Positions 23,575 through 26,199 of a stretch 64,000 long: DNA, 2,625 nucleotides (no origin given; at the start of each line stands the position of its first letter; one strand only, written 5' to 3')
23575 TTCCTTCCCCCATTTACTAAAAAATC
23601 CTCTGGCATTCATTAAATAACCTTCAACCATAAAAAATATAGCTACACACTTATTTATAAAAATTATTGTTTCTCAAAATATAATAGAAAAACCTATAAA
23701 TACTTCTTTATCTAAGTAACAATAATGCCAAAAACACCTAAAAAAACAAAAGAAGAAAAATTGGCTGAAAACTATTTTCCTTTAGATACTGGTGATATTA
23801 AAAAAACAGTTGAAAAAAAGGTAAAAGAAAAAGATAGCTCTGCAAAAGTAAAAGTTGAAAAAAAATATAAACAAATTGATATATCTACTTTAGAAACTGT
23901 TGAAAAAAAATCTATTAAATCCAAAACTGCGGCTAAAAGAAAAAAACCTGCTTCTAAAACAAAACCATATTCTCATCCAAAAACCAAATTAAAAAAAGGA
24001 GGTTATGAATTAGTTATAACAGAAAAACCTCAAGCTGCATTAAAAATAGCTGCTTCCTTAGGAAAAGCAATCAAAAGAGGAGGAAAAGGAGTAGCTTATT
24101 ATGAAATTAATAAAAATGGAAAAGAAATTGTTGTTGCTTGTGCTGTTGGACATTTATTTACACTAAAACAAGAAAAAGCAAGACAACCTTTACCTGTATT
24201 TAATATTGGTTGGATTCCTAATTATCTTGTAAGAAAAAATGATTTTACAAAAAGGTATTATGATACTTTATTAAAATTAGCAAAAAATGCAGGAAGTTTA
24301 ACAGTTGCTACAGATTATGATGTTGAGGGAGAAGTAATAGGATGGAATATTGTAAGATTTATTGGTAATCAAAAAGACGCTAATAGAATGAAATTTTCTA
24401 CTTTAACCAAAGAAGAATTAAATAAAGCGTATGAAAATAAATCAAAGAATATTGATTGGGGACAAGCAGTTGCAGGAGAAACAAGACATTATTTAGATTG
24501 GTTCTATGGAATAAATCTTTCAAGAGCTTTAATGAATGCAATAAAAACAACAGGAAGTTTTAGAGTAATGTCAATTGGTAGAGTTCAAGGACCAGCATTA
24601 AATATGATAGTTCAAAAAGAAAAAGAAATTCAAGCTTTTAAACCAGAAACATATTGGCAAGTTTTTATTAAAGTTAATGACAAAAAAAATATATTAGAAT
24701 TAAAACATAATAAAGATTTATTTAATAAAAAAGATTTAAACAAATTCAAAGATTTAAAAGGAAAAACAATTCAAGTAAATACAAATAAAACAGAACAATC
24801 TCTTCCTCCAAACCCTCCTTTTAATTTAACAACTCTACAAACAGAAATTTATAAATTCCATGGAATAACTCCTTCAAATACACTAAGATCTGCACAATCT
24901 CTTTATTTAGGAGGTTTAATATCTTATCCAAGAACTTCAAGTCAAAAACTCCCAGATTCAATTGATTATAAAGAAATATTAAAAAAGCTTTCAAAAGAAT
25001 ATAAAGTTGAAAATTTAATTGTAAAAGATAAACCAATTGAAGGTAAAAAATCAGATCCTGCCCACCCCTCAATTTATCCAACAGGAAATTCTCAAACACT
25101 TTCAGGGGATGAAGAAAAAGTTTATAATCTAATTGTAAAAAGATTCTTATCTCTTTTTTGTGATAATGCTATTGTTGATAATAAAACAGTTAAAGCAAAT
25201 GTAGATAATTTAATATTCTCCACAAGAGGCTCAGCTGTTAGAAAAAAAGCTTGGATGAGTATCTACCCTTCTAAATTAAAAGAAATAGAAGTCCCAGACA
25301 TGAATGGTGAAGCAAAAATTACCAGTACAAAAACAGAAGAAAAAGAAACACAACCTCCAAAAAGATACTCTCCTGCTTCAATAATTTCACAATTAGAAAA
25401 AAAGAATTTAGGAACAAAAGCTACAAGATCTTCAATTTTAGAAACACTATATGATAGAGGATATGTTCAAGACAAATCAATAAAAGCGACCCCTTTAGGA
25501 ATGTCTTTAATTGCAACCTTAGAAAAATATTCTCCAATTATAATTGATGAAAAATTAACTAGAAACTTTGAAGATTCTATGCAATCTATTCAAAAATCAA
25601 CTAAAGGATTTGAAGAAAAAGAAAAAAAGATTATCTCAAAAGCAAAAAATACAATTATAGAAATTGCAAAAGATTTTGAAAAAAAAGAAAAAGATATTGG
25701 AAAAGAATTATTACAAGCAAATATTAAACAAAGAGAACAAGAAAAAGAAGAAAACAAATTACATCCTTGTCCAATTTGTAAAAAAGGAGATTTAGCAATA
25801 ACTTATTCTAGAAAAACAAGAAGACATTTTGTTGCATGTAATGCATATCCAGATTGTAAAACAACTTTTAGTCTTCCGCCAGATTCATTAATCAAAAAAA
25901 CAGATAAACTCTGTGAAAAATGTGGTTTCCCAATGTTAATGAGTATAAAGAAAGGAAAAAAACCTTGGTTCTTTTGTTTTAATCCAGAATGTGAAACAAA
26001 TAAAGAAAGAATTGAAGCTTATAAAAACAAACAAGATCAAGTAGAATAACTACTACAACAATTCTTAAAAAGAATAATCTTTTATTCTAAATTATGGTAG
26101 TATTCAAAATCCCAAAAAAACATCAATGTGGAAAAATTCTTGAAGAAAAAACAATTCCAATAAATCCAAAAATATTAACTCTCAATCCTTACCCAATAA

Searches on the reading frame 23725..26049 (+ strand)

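Call 62: search_protein_families(library=pfam, proteins=[window:23725-26049:+], max_evalue=0.001)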
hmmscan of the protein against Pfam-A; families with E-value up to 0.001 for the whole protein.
window:23725-26049:+ (774 aa): 4 families
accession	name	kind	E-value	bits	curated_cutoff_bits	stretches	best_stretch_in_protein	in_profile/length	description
PF01131.25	Topoisom_bac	-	2.4e-107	359.9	35.1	1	245-627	4-404/411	DNA topoisomerase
PF01751.28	Toprim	-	2.7e-11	43.9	23.1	1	95-225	1-94/96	Toprim domain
PF01396.24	Zn_ribbon_Top1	-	1.3e-08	34.9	32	1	682-719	4-38/39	Topoisomerase DNA binding C4 zinc finger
PF14523.12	Syntaxin_2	-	0.0007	20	26.5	0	555-654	17-116/134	Syntaxin-like protein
